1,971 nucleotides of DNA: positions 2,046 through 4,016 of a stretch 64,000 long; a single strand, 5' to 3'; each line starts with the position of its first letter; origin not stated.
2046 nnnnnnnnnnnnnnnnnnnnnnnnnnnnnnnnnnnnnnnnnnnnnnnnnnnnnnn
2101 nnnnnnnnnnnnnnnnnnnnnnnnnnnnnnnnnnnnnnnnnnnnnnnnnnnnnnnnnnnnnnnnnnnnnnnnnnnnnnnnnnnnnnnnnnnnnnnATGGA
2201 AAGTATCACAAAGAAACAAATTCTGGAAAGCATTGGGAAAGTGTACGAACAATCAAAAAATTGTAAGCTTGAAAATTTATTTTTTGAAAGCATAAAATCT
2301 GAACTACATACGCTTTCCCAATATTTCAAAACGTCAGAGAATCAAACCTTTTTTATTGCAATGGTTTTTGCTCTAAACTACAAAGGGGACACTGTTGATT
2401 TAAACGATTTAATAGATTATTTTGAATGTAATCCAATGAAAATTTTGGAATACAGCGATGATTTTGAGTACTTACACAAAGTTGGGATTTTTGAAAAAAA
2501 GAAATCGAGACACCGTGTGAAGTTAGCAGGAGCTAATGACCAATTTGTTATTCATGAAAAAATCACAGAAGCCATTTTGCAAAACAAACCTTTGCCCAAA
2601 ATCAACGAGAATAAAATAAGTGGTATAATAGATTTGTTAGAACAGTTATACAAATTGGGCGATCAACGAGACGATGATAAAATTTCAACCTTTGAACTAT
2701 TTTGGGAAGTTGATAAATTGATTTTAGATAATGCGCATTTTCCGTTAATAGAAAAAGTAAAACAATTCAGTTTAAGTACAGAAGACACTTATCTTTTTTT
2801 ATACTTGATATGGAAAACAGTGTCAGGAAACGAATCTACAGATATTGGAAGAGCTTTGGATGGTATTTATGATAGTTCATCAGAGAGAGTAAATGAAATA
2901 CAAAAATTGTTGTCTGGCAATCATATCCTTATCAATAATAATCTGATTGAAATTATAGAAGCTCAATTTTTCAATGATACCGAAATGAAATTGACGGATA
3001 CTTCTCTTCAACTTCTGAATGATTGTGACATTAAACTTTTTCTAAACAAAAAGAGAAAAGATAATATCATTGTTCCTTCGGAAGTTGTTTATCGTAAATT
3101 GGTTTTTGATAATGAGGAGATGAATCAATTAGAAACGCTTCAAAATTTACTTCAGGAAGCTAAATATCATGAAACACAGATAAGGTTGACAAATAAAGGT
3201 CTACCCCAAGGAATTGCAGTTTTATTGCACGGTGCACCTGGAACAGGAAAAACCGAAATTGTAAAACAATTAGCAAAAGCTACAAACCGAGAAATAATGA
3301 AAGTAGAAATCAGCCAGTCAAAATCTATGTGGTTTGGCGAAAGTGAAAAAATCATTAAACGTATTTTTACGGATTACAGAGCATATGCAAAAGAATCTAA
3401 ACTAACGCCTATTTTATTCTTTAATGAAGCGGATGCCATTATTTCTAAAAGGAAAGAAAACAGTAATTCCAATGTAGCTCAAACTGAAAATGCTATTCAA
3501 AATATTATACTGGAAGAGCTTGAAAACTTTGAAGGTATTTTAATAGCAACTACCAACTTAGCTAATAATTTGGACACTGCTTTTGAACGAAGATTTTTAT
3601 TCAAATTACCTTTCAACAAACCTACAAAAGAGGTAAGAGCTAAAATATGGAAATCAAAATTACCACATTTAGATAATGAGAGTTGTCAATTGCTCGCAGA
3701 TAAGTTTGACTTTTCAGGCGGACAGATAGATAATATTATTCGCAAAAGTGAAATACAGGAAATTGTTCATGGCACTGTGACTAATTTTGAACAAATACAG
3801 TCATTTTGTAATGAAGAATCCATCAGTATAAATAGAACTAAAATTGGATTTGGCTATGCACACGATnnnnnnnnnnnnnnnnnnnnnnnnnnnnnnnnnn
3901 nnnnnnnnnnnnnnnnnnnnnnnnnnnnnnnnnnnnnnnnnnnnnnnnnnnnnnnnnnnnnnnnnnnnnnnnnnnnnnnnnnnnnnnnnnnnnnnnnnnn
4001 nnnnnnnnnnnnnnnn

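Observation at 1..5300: Candidate undescribed defence cassette: DUF262 protein plus an AAA+ ATPase / metallophosphoesterase / WYL-regulator operon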

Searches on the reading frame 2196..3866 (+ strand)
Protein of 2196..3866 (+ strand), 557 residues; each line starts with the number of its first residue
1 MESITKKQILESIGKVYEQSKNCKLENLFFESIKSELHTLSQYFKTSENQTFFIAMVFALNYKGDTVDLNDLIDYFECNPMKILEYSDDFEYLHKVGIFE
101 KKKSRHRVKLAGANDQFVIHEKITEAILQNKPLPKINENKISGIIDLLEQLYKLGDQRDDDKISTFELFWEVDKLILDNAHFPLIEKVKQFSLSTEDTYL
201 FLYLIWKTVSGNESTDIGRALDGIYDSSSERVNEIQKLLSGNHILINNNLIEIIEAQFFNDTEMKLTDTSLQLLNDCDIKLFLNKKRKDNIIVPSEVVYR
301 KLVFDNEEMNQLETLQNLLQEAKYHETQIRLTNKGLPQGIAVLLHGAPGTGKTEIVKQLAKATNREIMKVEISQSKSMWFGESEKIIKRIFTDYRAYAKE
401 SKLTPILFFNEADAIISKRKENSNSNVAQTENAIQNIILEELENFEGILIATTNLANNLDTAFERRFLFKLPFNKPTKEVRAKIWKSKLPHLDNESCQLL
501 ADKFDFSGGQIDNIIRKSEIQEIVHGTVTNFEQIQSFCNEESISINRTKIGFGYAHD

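Call 8: search_protein_families(library=pfam, proteins=[window:2196-3866:+], max_evalue=0.01)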
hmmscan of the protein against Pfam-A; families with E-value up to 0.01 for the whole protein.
window:2196-3866:+ (557 aa): 14 families
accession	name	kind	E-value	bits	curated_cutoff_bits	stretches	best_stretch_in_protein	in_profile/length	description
PF00004.35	AAA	-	1.3e-24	87.6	21.2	1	342-472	1-128/131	ATPase family associated with various cellular activities (AAA)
PF07728.20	AAA_5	-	4e-05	24.1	22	1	342-374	2-35/139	AAA domain (dynein-related subfamily)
PF13401.12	AAA_22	-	0.00017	22.4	27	1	342-445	8-96/130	AAA domain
PF13191.12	AAA_16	-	0.0003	21.8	32.6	1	340-366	25-51/167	AAA ATPase domain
PF06745.19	ATPase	-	0.00046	20.1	26.6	1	331-439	11-116/231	KaiC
PF12775.13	AAA_7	-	0.0015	18.5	25.8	1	331-378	25-73/181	P-loop containing dynein motor region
PF00910.28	RNA_helicase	-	0.0019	19.1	21.5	0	342-380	1-36/105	RNA helicase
PF13521.12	AAA_28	-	0.0034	18.1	27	1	342-368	2-28/164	AAA domain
PF05673.19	DUF815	-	0.0037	16.9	23.8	1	312-377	27-92/249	Protein of unknown function (DUF815)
PF12774.13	AAA_6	-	0.0046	16.5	25.2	0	344-375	37-68/327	Hydrolytic ATP binding site of dynein motor region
PF13173.12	AAA_14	-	0.0051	17.3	27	0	341-414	4-73/129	AAA domain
PF13238.12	AAA_18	-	0.0054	17.6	29.4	0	342-385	1-44/128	AAA domain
PF13086.12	AAA_11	-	0.0058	16.9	27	0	325-364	3-42/257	AAA domain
PF13604.12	AAA_30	-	0.0068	16.6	27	0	327-371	5-50/191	AAA domain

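Call 9: search_protein_families(library=padloc, proteins=[window:2196-3866:+], max_evalue=0.01)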
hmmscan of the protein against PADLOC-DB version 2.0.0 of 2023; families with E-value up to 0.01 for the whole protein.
window:2196-3866:+ (557 aa): 7 families
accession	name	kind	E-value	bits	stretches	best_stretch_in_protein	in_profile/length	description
PDLC02196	IetA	-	2.8e-27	94.1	1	315-534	101-315/374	-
PDLC02195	IetA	-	1.3e-22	78.7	1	290-541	93-337/395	-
PDLC00914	TRIP13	-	1.3e-14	52.4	1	321-497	53-239/302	TRIP13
PDLC04232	IetA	-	7.7e-14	49.8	1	312-487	92-257/330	-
PDLC00915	TRIP13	-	1e-11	42.8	1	339-494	63-229/302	TRIP13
PDLC04231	IetA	-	4.3e-10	37.8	1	333-478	111-249/262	-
PDLC04140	mad8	-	0.002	15.7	1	333-420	21-86/314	mads_8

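Call 10: search_protein_families(library=ncbifam, proteins=[window:2196-3866:+], max_evalue=0.01)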
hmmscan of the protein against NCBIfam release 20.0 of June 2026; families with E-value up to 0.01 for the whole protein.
window:2196-3866:+ (557 aa): 17 families
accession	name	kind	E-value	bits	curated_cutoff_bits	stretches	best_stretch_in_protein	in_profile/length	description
NF042959.1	IteA_antiphage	equivalog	1.6e-24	86.8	510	1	314-532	103-314/367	anti-phage ATPase IteA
NF041006.2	cell_div_CdvC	equivalog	7.2e-22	77.8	650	1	297-522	93-322/370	cell division protein CdvC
TIGR01243.1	CDC48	subfamily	1.7e-17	63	802.65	1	335-524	483-674/733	CDC48 family AAA ATPase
NF003069.1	PRK03992.1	subfamily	1e-16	61.1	500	1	338-519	164-349/379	proteasome-activating nucleotidase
NF047747.1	PrtsmActNtasePan2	equivalog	6.6e-16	58.5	700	1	335-523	181-373/397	proteasome-activating nucleotidase Pan2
TIGR01242.2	TIGR01242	subfamily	5e-15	55.3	500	1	340-487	149-296/362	proteasome-activating nucleotidase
NF047748.1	PrtsmActNtasePan1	equivalog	8.9e-15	54.6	750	1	333-515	176-362/405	proteasome-activating nucleotidase Pan1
TIGR01241.2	FtsH_fam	equivalog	8e-12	44.7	600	1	307-516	169-376/598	ATP-dependent zinc metalloprotease FtsH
TIGR03689.1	pup_AAA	equivalog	8e-09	34.7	504.75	1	337-489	216-378/512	proteasome ATPase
NF008004.0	PRK10733.1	equivalog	2.2e-07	29.2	1008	1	336-470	184-316/644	ATP-dependent zinc metalloprotease FtsH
NF003226.0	PRK04195.1-1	equivalog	6.8e-06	25.3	588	1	328-418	29-114/405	replication factor C large subunit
NF003229.0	PRK04195.1-5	equivalog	2.1e-05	23.4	280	1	335-417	39-117/413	replication factor C large subunit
TIGR01447.1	recD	equivalog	2.8e-05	22.9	310.15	1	211-369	46-193/597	exodeoxyribonuclease V subunit alpha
NF047784.1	MadB_ATPase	equivalog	0.00014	21.1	475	0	342-371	36-65/298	MadB family AAA-type ATPase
NF003227.0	PRK04195.1-2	equivalog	0.00025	19.9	502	1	336-419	40-117/487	replication factor C large subunit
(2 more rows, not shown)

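Call 12: search_protein_families(library=phrogs, proteins=[window:2196-3866:+], max_evalue=0.001)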
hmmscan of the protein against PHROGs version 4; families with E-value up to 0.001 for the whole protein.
window:2196-3866:+ (557 aa): 16 families
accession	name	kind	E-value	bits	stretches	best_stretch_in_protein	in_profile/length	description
phrog_3757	-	unknown function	6e-40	138.8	1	313-535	103-321/367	-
phrog_10401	-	other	6.2e-31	108.8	1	324-508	448-606/667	ATPase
phrog_9172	-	unknown function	1.7e-23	84.2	1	333-491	102-260/509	-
phrog_7485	-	unknown function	3.1e-10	40.6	1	330-465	218-349/430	-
phrog_29662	-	other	6.4e-10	39.4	1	336-500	346-497/548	ATP-dependent protease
phrog_249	-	moron, auxiliary metabolic gene and host takeover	7.4e-10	39.7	1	308-374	101-162/380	porphyrin biosynthesis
phrog_30773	-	unknown function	2.7e-08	33.6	1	330-517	190-379/666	-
phrog_16448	-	other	5.7e-08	32.5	1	307-490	417-608/680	ATPase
phrog_168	-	DNA, RNA and nucleotide metabolism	1.2e-07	32.7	1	331-480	36-164/314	clamp loader of DNA polymerase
phrog_11838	-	DNA, RNA and nucleotide metabolism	2.7e-07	31.1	1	340-440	41-136/420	clamp loader of DNA polymerase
phrog_4339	-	unknown function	4.7e-06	27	1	143-455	164-404/552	-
phrog_1297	-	other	1.7e-05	25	1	332-376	18-62/356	ATPase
phrog_8638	-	unknown function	1.7e-05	24.6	1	335-399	301-365/568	-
phrog_14322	-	unknown function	2.2e-05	24.9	1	342-460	229-333/398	-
phrog_4871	-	other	0.00013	21.5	1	330-374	488-534/764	ATP-dependent protease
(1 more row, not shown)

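Call 14: find_homologous_proteins(query=window:2196-3866:+, max_evalue=0.00001)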
Query window:2196-3866:+ (557 aa): 7926 proteins with E <= 0.00001 among 8000 candidates; the best 120 are listed.
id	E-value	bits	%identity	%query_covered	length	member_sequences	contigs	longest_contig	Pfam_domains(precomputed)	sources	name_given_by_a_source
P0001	0.0e+0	1156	94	100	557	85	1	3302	PF00004.36,PF07728.21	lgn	-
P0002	0.0e+0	1120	92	100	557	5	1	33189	PF00004.36,PF07728.21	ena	-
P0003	0.0e+0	1095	89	100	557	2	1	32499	PF00004.36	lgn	-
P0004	0.0e+0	1093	89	100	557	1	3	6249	PF00004.36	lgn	-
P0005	0.0e+0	1084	88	100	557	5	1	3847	PF00004.36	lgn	-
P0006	0.0e+0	1081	88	100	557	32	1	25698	PF00004.36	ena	-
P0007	0.0e+0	1060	87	100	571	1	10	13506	PF00004.36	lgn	-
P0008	0.0e+0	1060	85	100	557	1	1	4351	PF00004.36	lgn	-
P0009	0.0e+0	1041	85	100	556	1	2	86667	PF00004.36,PF07728.21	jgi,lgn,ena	-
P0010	0.0e+0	1040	85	100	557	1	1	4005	PF00004.36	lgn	-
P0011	0.0e+0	1027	83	100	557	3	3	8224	PF00004.36,PF13401.13,PF07728.21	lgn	-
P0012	0.0e+0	1016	83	100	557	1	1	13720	PF00004.36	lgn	-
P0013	0.0e+0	1015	83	100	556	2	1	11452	PF00004.36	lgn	-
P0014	0.0e+0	1011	81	100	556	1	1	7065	PF00004.36,PF07728.21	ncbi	-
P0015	5.0e-294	994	81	99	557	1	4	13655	PF00004.36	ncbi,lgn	-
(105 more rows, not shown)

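Call 16: find_related_loci(query=A1, collection=genome_contigs, flank=10000)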
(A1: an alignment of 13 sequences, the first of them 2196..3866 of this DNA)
Query A1 (557 aa) in genome_contigs; peptide patterns used: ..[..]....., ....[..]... (x = any residue, [..] = any of these).
600 stretches matched a pattern (row limit reached: there are more); 544 encode a relative of the query (tblastn E <= 1e-3); the best 80 are kept; 80 distinct loci.
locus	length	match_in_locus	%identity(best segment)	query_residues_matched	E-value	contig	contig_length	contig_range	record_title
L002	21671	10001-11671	95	1-557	0e+0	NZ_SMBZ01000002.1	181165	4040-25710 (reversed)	Sphingobacterium alimentarium strain DSM 22362 Ga0244646_1002, whole genome shotgun sequence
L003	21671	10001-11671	91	1-557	0e+0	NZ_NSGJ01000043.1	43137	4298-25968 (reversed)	Myroides sp. N17-2 contig43, whole genome shotgun sequence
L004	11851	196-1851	66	1-552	0e+0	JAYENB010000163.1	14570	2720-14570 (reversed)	MAG: Bacteroidota bacterium isolate MAG066 MAG066_163, whole genome shotgun sequence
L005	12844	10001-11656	66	1-552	0e+0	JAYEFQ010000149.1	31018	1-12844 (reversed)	MAG: Bacteroidota bacterium isolate MAG268 MAG268_149, whole genome shotgun sequence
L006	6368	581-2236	63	1-552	0e+0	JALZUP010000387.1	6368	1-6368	MAG: Robiginitomaculum sp. isolate g2_MAG_00002 g2_MAG_00002_000000000387, whole genome shotgun sequence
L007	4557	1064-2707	62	5-552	0e+0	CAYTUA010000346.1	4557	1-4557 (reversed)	MAG TPA_asm: uncultured Lentimicrobiaceae bacterium isolate SRP067234_co1_245 genome assembly, contig: k99_1071171, whol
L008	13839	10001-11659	62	1-553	0e+0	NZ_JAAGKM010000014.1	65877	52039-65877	Empedobacter falsenii strain Q1655 NODE_14_length_65877_cov_23.591300, whole genome shotgun sequence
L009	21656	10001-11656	60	1-552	0e+0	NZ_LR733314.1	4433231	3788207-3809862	Chryseobacterium sp. 8AT isolate Chryseobacterium sp. 8AT, whole genome shotgun sequence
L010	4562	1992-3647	59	1-552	0e+0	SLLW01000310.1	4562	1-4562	MAG: Balneolales bacterium isolate CSSed165cm_326 CSSed16-5cm-100943, whole genome shotgun sequence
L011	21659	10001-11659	58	1-553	0e+0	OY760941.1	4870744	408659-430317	MAG: Marinilabiliaceae bacterium isolate 2264d8ac-961e-4ead-949a-d386559d349b genome assembly, chromosome: 1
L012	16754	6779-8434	61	1-552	0e+0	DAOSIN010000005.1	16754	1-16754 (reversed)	MAG TPA_asm: Salinivirgaceae bacterium isolate AMR_MDS_1700 NODE_3620_length_16754_cov_4.749805, whole genome shotgun se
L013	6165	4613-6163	61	6-522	0e+0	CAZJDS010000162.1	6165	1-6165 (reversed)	MAG TPA_asm: uncultured Alkaliflexus sp. isolate binchicken_co39_218 genome assembly, contig: NODE_27504_length_6165_cov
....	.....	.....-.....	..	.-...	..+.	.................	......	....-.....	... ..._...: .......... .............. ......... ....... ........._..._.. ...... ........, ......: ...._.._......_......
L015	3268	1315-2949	59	9-552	0e+0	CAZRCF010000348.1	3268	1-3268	MAG TPA_asm: uncultured Lentimicrobiaceae bacterium isolate binchicken_co340_7 genome assembly, contig: NODE_15558_lengt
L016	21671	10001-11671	90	1-557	0e+0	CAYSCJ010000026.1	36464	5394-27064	MAG TPA_asm: uncultured Taibaiella sp. isolate SRP220891_co3_154 genome assembly, contig: NODE_1100_length_36464_cov_8.3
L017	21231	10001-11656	55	1-552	0e+0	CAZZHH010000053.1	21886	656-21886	MAG TPA_asm: uncultured Lentimicrobiaceae bacterium isolate SRP220891_co1_459 genome assembly, contig: NODE_4560_length_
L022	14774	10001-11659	50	1-552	0e+0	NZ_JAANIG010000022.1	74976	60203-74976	Perlabentimonas gracilis strain M08_MB NODE_22_length_74976_cov_21.280260, whole genome shotgun sequence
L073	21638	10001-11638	37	9-552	3e-105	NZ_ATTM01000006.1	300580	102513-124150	Flavobacterium antarcticum DSM 19726 YWADRAFT_scaffold_5.6_C, whole genome shotgun sequence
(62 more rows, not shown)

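Call 26: search_solved_structures(query=A1, max_evalue=0.001)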
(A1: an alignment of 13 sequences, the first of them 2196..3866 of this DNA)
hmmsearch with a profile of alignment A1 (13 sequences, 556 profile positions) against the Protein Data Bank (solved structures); distinct sequences matched with E-value up to 0.001: 264 (the best 60 are shown).
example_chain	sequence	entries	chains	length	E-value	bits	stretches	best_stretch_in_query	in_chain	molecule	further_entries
5vc7_A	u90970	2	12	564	2.6e-25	92.1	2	342-519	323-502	VCP-like ATPase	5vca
5g4g_A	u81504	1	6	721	6.3e-25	90.8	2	342-519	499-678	VCP-LIKE ATPASE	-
5g4f_A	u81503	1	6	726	6.4e-25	90.8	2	342-519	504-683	VCP-LIKE ATPASE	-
7wd3_A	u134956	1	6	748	5.1e-22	81.2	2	341-527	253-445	ATPase family gene 2 protein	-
7nku_A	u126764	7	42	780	6e-22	81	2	341-527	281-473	ATPase family gene 2 protein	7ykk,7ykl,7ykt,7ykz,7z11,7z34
7wub_C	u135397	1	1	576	1.3e-21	79.9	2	340-518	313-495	Transitional endoplasmic reticulum ATPase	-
7wub_D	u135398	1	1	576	1.5e-21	79.7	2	340-518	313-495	Transitional endoplasmic reticulum ATPase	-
6mck_A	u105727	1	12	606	1.8e-21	79.4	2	340-518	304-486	Transitional endoplasmic reticulum ATPase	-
7rlh_A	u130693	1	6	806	3.1e-21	78.6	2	340-518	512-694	Transitional endoplasmic reticulum ATPase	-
7rlg_A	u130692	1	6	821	3.3e-21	78.5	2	340-518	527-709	Transitional endoplasmic reticulum ATPase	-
8yka_A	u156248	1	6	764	3.5e-21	78.4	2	340-518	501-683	Transitional endoplasmic reticulum ATPase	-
5c18_A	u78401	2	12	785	3.6e-21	78.4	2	340-518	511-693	Transitional endoplasmic reticulum ATPase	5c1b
7rlj_A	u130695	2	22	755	3.6e-21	78.4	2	340-518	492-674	Transitional endoplasmic reticulum ATPase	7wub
7mdm_B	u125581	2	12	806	4.2e-21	78.2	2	340-518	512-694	Transitional endoplasmic reticulum ATPase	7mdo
7y4w_A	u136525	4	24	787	4.2e-21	78.2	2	340-518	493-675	Transitional endoplasmic reticulum ATPase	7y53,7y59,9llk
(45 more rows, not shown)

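Call 32: search_protein_families(library=pfam, alignment_id=A2, max_evalue=0.0001)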
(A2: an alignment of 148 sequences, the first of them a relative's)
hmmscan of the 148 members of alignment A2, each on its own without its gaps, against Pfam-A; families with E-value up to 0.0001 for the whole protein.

A. member 1, L002:13303-14286:+ (328 aa): 1 family
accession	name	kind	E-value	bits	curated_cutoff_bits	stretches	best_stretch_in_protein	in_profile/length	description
PF00248.27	Aldo_ket_red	-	1.7e-66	224.7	24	1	16-319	2-289/291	Aldo/keto reductase family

B. families by the number of members that match (of 148 scanned): 122 families (the first 25 are shown)
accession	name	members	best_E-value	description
PF03235.19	GmrSD_N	2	3.1e-30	GmrSD restriction endonuclease, N-terminal domain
PF14281.12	PDDEXK_4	2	1e-29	PD-(D/E)XK nuclease superfamily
PF07690.21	MFS_1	2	8e-24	Major Facilitator Superfamily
PF13310.11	Virulence_RhuM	2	1.4e-23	Virulence protein RhuM family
PF13635.12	DUF4143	2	1e-22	Domain of unknown function (DUF4143)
PF02661.23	Fic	2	7.3e-17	Fic/DOC family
PF01381.28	HTH_3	2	1.1e-13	Helix-turn-helix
PF04542.20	Sigma70_r2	2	2.2e-13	Sigma-70 region 2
PF08281.18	Sigma70_r4_2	2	3.9e-12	Sigma-70, region 4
PF13443.12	HTH_26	2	9.5e-12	Cro/C1-type HTH DNA-binding domain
PF04545.22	Sigma70_r4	2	3.3e-07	Sigma-70, region 4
PF00478.31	IMPDH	1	4.6e-165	IMP dehydrogenase / GMP reductase domain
PF02547.20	Queuosine_synth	1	4.5e-136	Queuosine biosynthesis protein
PF04166.17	PdxA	1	5.5e-108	Pyridoxal phosphate biosynthetic protein PdxA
PF02384.22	N6_Mtase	1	3.6e-84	N-6 DNA Methylase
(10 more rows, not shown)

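Call 33: search_protein_families(library=padloc, alignment_id=A2, max_evalue=1e-8)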
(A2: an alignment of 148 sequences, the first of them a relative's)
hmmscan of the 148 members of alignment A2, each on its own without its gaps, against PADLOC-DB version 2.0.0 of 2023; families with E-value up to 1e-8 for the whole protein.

A. member 1, L002:13303-14286:+ (328 aa): 0 families

B. families by the number of members that match (of 148 scanned): 276 families (the first 25 are shown)
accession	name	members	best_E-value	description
PDLC04965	PDC-S23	2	1e-133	-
PDLC04879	PDC-S05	2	4.5e-123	-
PDLC04963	PDC-S23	2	2.7e-119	-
PDLC04964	PDC-S23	2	5.8e-112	-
PDLC04789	PDC-S01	2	4e-86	-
PDLC03019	MTase_I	2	5.2e-85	Type I methyltransferase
PDLC04975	PDC-S26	2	8.6e-77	-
PDLC04854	PDC-S05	2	3.9e-62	-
PDLC04872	PDC-S05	2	7e-57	-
PDLC04787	PDC-S01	2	9.8e-54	-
PDLC04876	PDC-S05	2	1.9e-52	-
PDLC04858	PDC-S05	2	6.8e-51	-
PDLC04853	PDC-S05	2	3.3e-50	-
PDLC04851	PDC-S05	2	1.8e-49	-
PDLC04848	PDC-S05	2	6.1e-49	-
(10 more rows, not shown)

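Call 47: predict_structure(alignment_id=A3)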
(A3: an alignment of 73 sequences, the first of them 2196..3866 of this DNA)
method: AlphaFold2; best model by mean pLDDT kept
length: 557 residues; sequences in the alignment: 73
mean_pLDDT: 87.8   pTM: 0.63
mean pLDDT of the five models: 87.8, 86.7, 86.6, 86.3, 85.1
residues with pLDDT >= 90: 376; 70-90: 131; 50-70: 34; < 50: 16
segments of 3 or more residues with pLDDT < 50: 546-549, 553-557
pLDDT, mean of each block of 10 residues (from residue 1): 80 96 93 95 95 96 88 93 92 90 71 83 92 79 94 93 89 94 96 97 96 92 93 94 96 82 92 91 61 93 92 94 93 91 91 95 94 61 77 88 93 76 70 83 92 82 82 93 94 95 92 93 93 93 57 43
secondary structure, 60 per line:
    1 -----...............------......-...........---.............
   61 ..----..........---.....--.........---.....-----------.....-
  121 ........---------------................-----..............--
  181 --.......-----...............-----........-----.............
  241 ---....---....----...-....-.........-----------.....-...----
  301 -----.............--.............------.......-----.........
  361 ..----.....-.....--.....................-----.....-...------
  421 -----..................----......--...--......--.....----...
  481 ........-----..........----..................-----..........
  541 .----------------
elements in order: H6-20 H27-32 H34-44 H48-62 H69-76 H80-84 H87-95 E99-103 E115-119 H121-128 H144-159 H165-178 H183-189 H195-209 H217-222 H228-240 H244-247 E251-254 E263-266 H268-276 H306-318 H321-333 E340-346 H352-362 E367-371 H373-377 H380-400 E406-410 H426-443 E448-453 H461-466 E469-473 H478-488 H494-503 H508-525 H531-541
